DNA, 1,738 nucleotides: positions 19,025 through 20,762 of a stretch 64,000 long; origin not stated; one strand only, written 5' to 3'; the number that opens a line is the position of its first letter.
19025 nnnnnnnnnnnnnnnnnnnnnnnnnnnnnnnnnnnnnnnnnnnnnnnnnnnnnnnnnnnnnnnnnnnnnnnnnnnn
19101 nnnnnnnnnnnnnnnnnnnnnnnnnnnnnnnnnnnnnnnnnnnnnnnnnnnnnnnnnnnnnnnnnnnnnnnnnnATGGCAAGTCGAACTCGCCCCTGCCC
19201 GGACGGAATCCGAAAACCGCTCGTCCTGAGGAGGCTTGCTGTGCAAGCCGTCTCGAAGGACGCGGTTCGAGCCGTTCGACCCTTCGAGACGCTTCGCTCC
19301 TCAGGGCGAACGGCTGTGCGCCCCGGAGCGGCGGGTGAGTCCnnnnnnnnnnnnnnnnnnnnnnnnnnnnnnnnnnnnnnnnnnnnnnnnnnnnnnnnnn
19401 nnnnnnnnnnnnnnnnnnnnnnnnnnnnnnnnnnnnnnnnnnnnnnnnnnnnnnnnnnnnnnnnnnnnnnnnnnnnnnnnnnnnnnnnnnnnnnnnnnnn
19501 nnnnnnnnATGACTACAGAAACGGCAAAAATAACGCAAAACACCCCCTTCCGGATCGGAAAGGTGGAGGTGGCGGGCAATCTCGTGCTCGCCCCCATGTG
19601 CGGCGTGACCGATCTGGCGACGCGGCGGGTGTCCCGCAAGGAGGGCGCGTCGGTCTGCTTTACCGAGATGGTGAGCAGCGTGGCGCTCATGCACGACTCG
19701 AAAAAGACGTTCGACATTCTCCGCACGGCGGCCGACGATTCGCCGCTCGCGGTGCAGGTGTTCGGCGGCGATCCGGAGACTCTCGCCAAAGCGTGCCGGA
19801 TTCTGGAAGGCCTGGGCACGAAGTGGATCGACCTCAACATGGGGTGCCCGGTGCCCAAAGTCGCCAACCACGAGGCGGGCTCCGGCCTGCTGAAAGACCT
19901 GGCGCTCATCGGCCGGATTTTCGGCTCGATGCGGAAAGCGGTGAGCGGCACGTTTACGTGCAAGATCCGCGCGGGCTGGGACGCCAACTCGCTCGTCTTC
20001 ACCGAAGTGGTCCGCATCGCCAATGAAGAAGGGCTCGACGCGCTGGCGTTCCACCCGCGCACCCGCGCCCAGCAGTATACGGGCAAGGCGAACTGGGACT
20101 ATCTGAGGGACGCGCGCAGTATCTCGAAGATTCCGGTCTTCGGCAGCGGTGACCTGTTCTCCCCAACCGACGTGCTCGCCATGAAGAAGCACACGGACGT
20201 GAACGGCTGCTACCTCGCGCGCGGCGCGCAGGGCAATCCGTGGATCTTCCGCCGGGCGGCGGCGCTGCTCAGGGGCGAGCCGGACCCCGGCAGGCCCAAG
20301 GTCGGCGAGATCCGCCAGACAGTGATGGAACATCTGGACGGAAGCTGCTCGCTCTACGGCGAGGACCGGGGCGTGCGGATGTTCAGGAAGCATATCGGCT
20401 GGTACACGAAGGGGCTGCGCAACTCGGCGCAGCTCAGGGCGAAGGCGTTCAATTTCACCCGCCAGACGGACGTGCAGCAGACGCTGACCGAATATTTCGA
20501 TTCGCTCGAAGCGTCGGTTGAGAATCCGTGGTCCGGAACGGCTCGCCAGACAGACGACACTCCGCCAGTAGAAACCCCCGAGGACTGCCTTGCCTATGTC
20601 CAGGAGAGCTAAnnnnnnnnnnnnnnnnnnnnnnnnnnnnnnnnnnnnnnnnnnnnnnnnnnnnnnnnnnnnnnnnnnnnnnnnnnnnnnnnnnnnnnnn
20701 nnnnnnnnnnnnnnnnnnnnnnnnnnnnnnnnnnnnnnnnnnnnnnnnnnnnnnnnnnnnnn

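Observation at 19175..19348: Nested perfect helices (10-, 11- and 6-bp stems) overlapping a small ORF with a consensus Shine-Dalgarno, about 200 nt upstream of dusB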

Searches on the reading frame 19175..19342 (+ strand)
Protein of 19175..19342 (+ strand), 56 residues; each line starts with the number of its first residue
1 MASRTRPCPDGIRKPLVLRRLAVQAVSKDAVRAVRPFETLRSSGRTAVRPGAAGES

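Call 23: search_protein_families(library=pfam, max_evalue=1, proteins=[window:19175-19342:+])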
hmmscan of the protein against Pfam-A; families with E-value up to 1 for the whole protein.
window:19175-19342:+ (56 aa): 0 families

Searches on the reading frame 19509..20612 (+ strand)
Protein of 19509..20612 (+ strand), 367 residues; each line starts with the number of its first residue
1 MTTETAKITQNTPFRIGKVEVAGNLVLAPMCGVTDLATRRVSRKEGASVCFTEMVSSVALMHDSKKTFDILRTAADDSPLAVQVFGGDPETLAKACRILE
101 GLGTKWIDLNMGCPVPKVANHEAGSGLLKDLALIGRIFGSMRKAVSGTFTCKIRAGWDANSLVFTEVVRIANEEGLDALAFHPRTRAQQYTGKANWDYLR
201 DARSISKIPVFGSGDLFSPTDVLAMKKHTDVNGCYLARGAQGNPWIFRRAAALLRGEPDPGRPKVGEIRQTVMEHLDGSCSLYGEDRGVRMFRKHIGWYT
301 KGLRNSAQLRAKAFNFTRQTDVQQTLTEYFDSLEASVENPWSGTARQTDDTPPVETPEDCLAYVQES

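Call 12: find_encoding_contigs(protein=window:19509-20612:+, flank=3000, max_places=10)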
Protein window:19509-20612:+ (367 aa): no gene with exactly this product is on record in the collection.

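Call 13: find_homologous_proteins(query=window:19509-20609:+)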
Query window:19509-20609:+ (367 aa): 3880 proteins with E <= 0.001 among 8000 candidates; the best 120 are listed.
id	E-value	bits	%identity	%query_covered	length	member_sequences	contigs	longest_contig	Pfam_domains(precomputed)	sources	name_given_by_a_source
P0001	5.3e-249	843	100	100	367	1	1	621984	PF01207.24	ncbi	-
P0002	6.4e-200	682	81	99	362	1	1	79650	PF01207.24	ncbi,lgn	-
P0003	1.7e-199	680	82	99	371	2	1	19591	PF01207.24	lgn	-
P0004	2.6e-182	624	74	98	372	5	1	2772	PF01207.24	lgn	-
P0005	4.2e-103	363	51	89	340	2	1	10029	PF01207.24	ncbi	-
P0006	3.5e-101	357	52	89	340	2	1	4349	PF01207.24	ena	-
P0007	8.4e-100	352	52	86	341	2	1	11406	PF01207.24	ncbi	ncbi:MAG: tRNA dihydrouridine synthase DusB [Bdellovibrionota bacterium]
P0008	3.8e-96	340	48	89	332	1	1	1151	PF01207.24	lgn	-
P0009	1.8e-93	331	49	87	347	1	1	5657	PF01207.24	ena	-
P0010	4.1e-93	330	45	96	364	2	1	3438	PF01207.24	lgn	-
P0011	9.6e-92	326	48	87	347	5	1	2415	PF01207.24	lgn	-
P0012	1.4e-90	322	47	87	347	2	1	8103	PF01207.24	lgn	-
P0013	4.0e-83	297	44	87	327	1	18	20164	PF01180.28,PF01207.24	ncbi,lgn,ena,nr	ncbi:MAG: tRNA dihydrouridine synthase DusB [Geobacteraceae bacterium]|nr:tRNA dihydrouridine syntha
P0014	7.1e-82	293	45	87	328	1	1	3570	PF01207.24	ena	-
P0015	6.6e-81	290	46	87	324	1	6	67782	PF01207.24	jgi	-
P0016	1.1e-80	289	45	86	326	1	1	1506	PF01207.24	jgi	jgi:nifR3 family TIM-barrel protein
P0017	1.2e-80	289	42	88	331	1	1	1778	PF01207.24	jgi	jgi:tRNA-dihydrouridine synthase B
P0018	1.4e-80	289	45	87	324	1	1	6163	PF01207.24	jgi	jgi:nifR3 family TIM-barrel protein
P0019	2.1e-80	288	44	87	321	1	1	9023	PF01207.24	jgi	jgi:tRNA-dihydrouridine synthase B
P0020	4.9e-80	287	44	87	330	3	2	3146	PF01207.24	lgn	-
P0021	6.7e-80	287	44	86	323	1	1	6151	PF01207.24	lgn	-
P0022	1.2e-79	286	44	87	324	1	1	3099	PF01207.24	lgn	-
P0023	1.2e-79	286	43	86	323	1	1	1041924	PF01207.24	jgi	jgi:tRNA-dihydrouridine synthase B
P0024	2.8e-79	285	43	87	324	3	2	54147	PF01207.24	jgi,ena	-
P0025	3.5e-79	284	44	86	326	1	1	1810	PF01207.24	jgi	jgi:tRNA-dihydrouridine synthase B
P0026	1.8e-77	279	44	87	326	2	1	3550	PF01207.24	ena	-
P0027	4.4e-77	277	42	87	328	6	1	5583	PF01207.24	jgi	jgi:nifR3 family TIM-barrel protein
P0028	8.5e-77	277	41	89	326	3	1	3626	PF01207.24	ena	-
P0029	1.5e-76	276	43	88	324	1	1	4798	PF01207.24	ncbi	ncbi:MAG TPA: tRNA dihydrouridine synthase DusB [Geobacteraceae bacterium]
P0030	2.1e-76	275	42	88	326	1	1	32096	PF01207.24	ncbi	-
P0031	2.5e-76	275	40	87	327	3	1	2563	PF01180.28,PF01207.24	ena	-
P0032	3.7e-76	274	40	89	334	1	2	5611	PF01180.28,PF01207.24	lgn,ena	-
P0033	4.4e-76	274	44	84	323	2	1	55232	PF01180.28,PF00977.28,PF01207.24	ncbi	-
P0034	5.1e-76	274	40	89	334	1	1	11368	PF01180.28,PF01207.24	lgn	-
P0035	5.2e-76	274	42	86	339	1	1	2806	PF01180.28,PF00977.28,PF01207.24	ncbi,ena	-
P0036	6.7e-76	274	43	87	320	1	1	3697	PF01180.28,PF00977.28,PF01207.24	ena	-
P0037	7.1e-76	274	43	86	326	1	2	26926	PF01207.24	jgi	-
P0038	8.4e-76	273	40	91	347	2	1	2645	PF01207.24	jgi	jgi:nifR3 family TIM-barrel protein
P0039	9.6e-76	273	40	89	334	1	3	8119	PF01180.28,PF01207.24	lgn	-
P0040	1.1e-75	273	39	90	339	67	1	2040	PF01207.24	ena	-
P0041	1.1e-75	273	42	87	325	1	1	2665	PF01207.24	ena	-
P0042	2.5e-75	272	40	89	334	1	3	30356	PF01180.28,PF01207.24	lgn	-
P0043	3.4e-75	271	40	89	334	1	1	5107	PF01180.28,PF01207.24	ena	-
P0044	3.8e-75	271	40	87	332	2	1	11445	PF01180.28,PF01207.24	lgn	-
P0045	4.1e-75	271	42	87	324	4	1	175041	PF01207.24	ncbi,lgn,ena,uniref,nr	ncbi:tRNA dihydrouridine synthase DusB [Geobacter sp.]|uniref:tRNA dihydrouridine synthase DusB n=1 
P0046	6.3e-75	270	40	89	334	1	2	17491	PF01180.28,PF01207.24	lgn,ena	-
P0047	7.6e-75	270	44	88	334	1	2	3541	PF01207.24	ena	-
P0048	9.6e-75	270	43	86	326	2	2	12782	PF01207.24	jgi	-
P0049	1.2e-74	269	40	89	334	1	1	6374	PF01180.28,PF01207.24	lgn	-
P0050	1.8e-74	269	43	86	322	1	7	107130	PF01180.28,PF01207.24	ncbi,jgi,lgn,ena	-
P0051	1.9e-74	269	41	89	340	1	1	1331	PF03060.22,PF01180.28,PF01680.24,PF01207.24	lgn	-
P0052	2.5e-74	268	40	90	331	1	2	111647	PF01207.24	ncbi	-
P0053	3.5e-74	268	45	81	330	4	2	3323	PF01180.28,PF01207.24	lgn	-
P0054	4.5e-74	268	40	88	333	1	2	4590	PF01180.28,PF01680.24,PF01207.24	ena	-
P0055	5.2e-74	267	39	86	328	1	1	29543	PF01180.28,PF01207.24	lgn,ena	-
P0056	5.2e-74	267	39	86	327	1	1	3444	PF01180.28,PF01207.24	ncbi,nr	ncbi:MAG TPA: tRNA dihydrouridine synthase DusB [Clostridiales bacterium]|nr:tRNA dihydrouridine syn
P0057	6.3e-74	267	41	90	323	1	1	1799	PF01180.28,PF00977.28,PF01680.24,PF01207.24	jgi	jgi:nifR3 family TIM-barrel protein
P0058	6.3e-74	267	44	86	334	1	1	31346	PF01207.24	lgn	-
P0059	6.5e-74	267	43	87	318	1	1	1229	PF01180.28,PF01207.24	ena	-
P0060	9.0e-74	267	40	89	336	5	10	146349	PF01207.24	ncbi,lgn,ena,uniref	ncbi:tRNA dihydrouridine synthase DusB [Catenibacillus scindens]|uniref:tRNA dihydrouridine synthase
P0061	1.1e-73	266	40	88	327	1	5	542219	PF01180.28,PF01207.24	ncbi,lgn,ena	-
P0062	1.2e-73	266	43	87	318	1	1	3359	PF01180.28,PF01207.24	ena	-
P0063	1.4e-73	266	42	86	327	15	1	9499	PF01207.24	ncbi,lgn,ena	-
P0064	1.7e-73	266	39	87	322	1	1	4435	PF01180.28,PF01680.24,PF01207.24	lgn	-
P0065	1.8e-73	266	40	86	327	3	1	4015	PF01180.28,PF01207.24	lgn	-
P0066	2.1e-73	265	39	89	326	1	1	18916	PF01207.24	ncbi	-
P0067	2.4e-73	265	40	88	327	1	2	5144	PF01180.28,PF01207.24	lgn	-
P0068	2.8e-73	265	44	84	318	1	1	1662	PF01180.28,PF01207.24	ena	-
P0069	3.8e-73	265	40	86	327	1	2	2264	PF01180.28,PF00977.28,PF01680.24,PF01207.24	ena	-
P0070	4.0e-73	264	40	88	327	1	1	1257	PF01180.28,PF01207.24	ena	-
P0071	5.1e-73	264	43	88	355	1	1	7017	PF01070.25,PF01180.28,PF01207.24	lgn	-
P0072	5.2e-73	264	42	84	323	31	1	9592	PF01180.28,PF00977.28,PF01207.24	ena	-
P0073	6.7e-73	264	41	87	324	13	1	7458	PF01207.24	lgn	-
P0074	8.0e-73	263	44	81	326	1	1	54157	PF01207.24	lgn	-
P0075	8.2e-73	263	41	86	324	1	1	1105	PF01180.28,PF01207.24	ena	-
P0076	9.9e-73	263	40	87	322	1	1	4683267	PF01180.28,PF00977.28,PF01207.24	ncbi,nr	ncbi:tRNA dihydrouridine synthase DusB [Clostridiaceae bacterium M8S5]|nr:tRNA dihydrouridine syntha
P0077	1.0e-72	263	40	86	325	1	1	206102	PF01180.28,PF00977.28,PF01207.24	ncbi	ncbi:tRNA dihydrouridine synthase DusB [Vallitalea sediminicola]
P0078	1.3e-72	263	43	87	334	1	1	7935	PF01207.24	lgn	-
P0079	1.5e-72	263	41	86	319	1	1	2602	PF01180.28,PF00977.28,PF01207.24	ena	-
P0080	1.7e-72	262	40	86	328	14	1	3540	PF01207.24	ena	-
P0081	1.8e-72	262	40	87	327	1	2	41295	PF00977.28,PF01207.24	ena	-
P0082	1.9e-72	262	42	86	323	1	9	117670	PF01207.24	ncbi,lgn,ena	-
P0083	2.1e-72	262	38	91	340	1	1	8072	PF01207.24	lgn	-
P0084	2.2e-72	262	42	84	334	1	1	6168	PF01180.28,PF01207.24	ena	-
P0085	2.2e-72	262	42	84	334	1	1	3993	PF01207.24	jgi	jgi:nifR3 family TIM-barrel protein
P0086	3.1e-72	262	41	84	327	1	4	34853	PF01180.28,PF00977.28,PF01207.24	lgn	-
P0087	3.5e-72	261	39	88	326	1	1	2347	PF01180.28,PF01207.24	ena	-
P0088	3.8e-72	261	40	90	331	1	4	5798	PF01180.28,PF01207.24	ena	-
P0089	4.5e-72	261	43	82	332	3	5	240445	PF01207.24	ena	-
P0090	5.1e-72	261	44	84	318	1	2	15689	PF01180.28,PF01207.24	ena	-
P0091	5.1e-72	261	40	87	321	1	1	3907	PF01180.28,PF01207.24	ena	-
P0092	6.0e-72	261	40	88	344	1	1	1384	PF01207.24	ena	-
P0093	6.1e-72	261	41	89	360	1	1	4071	PF01180.28,PF01207.24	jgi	jgi:tRNA-dihydrouridine synthase B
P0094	6.1e-72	261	41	87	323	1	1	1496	PF01180.28,PF00977.28,PF01680.24,PF01207.24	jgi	jgi:nifR3 family TIM-barrel protein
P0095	6.4e-72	261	41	85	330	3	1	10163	PF01180.28,PF01207.24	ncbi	-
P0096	6.4e-72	260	41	84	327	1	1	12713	PF01180.28,PF00977.28,PF01680.24,PF01207.24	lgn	-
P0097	7.0e-72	260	45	83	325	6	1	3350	PF01207.24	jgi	jgi:nifR3 family TIM-barrel protein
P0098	7.7e-72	260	43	80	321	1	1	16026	PF01180.28,PF01207.24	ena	-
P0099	8.5e-72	260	42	85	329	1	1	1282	PF03060.22,PF01180.28,PF01207.24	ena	-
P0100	8.7e-72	260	41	84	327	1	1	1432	PF01180.28,PF00977.28,PF01680.24,PF01207.24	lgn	-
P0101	8.8e-72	260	41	84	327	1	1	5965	PF01180.28,PF00977.28,PF01680.24,PF01207.24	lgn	-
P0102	9.7e-72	260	41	89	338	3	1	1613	PF01207.24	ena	-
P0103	1.1e-71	260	41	86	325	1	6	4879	PF01180.28,PF01207.24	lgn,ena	-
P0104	1.3e-71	260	40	86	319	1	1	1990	PF01180.28,PF00977.28,PF01207.24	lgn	-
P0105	1.4e-71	259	41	87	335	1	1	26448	PF01207.24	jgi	jgi:tRNA-dihydrouridine synthase B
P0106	1.4e-71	259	40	84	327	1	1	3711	PF01180.28,PF00977.28,PF01680.24,PF01207.24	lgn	-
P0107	1.5e-71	259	41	88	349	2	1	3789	PF01207.24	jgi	-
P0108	1.7e-71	259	41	87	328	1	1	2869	PF01180.28,PF01207.24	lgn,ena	-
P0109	1.7e-71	259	41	87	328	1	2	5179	PF01180.28,PF01207.24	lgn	-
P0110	1.7e-71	259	41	84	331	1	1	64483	PF01180.28,PF01207.24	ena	-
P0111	1.9e-71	259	39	88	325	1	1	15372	PF01207.24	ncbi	-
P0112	1.9e-71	259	40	87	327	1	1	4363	PF01180.28,PF00977.28,PF01680.24,PF01207.24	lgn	-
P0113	2.1e-71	259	39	90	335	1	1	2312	PF01180.28,PF01207.24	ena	-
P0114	2.1e-71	259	40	86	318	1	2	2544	PF01180.28,PF00977.28,PF01207.24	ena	-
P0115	2.1e-71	259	40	84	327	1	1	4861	PF01180.28,PF00977.28,PF01207.24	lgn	-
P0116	2.2e-71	259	42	87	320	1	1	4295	PF01180.28,PF01207.24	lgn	-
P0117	2.3e-71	259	41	84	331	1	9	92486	PF01180.28,PF01207.24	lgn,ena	-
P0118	2.5e-71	259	41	84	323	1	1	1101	PF01180.28,PF00977.28,PF01680.24,PF01207.24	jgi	jgi:tRNA-dihydrouridine synthase B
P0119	2.6e-71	258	40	87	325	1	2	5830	PF01180.28,PF01207.24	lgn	-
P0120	3.4e-71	258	41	82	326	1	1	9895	PF01180.28,PF01207.24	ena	-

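Call 14: find_encoding_contigs(protein=P0001, flank=3000, max_places=3)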
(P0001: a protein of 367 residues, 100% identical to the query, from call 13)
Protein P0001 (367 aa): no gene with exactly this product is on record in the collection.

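Call 15: find_encoding_contigs(protein=P0002, flank=4000, max_places=3)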
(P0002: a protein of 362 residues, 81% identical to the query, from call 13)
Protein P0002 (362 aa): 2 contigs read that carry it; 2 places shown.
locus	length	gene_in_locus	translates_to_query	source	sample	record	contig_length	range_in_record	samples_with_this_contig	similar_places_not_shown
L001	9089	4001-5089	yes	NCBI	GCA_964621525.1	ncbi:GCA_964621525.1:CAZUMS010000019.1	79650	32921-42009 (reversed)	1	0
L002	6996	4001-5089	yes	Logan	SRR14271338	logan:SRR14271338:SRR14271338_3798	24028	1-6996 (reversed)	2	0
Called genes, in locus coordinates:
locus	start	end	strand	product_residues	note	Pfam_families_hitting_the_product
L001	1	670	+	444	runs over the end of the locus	-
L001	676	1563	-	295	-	PF01553:Acyltransferase, PF03982:DAGAT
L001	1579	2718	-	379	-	-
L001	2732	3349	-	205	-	-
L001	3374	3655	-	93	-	-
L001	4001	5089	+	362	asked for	PF01207:Dus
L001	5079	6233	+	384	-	PF00989:PAS, PF13188:PAS_8 (faint), PF08448:PAS_4, PF13426:PAS_9 (faint), PF00512:HisKA, PF02518:HATPase_c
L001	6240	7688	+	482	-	PF00072:Response_reg, PF00158:Sigma54_activat, PF13191:AAA_16 (weak), PF14532:Sigma54_activ_2, PF00004:AAA (weak), PF07724:AAA_2 (weak), PF25601:AAA_lid_14, PF02954:HTH_8, +1 more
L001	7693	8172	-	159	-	PF02566:OsmC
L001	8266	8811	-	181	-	PF01842:ACT, PF22629:ACT_AHAS_ss, PF13710:ACT_5, PF10369:ALS_ss_C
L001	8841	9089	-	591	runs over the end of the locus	PF02776:TPP_enzyme_N, PF00205:TPP_enzyme_M, PF02775:TPP_enzyme_C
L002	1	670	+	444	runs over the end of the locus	-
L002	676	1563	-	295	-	PF01553:Acyltransferase, PF03982:DAGAT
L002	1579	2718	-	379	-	-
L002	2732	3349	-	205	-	-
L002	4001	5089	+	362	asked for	PF01207:Dus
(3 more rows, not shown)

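Call 16: find_encoding_contigs(protein=P0003, flank=4000, max_places=3)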
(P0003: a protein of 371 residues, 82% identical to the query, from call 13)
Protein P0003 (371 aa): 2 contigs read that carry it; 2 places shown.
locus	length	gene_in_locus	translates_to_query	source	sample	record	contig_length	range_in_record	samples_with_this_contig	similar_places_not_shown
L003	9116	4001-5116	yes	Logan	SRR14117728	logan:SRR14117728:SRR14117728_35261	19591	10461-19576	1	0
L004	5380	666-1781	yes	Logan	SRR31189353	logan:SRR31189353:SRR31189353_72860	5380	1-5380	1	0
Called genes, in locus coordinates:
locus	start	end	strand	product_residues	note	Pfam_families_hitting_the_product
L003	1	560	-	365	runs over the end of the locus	PF00487:FA_desaturase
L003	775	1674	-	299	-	PF01553:Acyltransferase, PF03982:DAGAT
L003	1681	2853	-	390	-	-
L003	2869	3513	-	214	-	-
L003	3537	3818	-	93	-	-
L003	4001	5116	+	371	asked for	PF01207:Dus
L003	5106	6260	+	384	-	PF00989:PAS, PF13188:PAS_8 (weak), PF08448:PAS_4, PF13426:PAS_9 (weak), PF00512:HisKA, PF02518:HATPase_c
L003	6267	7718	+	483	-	PF00072:Response_reg, PF00004:AAA (faint), PF00158:Sigma54_activat, PF13191:AAA_16 (weak), PF14532:Sigma54_activ_2, PF07728:AAA_5 (weak), PF25601:AAA_lid_14, PF02954:HTH_8 (weak)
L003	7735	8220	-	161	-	PF02566:OsmC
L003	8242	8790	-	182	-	PF01842:ACT, PF22629:ACT_AHAS_ss, PF13710:ACT_5, PF10369:ALS_ss_C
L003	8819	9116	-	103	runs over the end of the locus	?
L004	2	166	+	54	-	?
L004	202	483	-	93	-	-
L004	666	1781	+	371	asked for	PF01207:Dus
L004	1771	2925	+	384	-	PF00989:PAS, PF13188:PAS_8 (weak), PF08448:PAS_4, PF13426:PAS_9 (weak), PF00512:HisKA, PF02518:HATPase_c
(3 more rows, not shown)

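Call 17: find_encoding_contigs(protein=P0004, flank=4000, max_places=3)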
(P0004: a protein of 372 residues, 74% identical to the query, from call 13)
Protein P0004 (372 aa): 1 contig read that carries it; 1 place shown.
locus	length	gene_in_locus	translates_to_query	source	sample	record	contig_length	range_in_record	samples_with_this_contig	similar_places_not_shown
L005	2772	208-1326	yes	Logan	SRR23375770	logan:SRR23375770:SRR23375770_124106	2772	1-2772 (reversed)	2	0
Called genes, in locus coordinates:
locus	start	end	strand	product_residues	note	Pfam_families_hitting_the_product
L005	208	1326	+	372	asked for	PF01207:Dus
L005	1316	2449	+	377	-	PF00989:PAS, PF08448:PAS_4, PF13188:PAS_8 (weak), PF13426:PAS_9 (faint), PF00512:HisKA, PF02518:HATPase_c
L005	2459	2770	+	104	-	?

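Call 25: list_cluster_members(proteins=[P0001, P0002, P0005])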
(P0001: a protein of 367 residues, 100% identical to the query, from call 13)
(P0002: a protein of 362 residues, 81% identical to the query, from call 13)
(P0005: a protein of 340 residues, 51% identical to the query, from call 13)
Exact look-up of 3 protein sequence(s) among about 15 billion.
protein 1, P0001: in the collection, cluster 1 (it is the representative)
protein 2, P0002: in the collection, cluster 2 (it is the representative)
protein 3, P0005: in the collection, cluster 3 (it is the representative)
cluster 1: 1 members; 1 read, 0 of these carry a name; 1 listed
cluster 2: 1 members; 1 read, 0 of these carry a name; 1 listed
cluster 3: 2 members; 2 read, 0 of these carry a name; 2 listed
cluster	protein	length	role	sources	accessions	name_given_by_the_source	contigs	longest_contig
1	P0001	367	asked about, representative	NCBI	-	-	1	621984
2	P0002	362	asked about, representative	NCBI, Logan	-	-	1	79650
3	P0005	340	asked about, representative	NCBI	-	-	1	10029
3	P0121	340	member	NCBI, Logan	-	-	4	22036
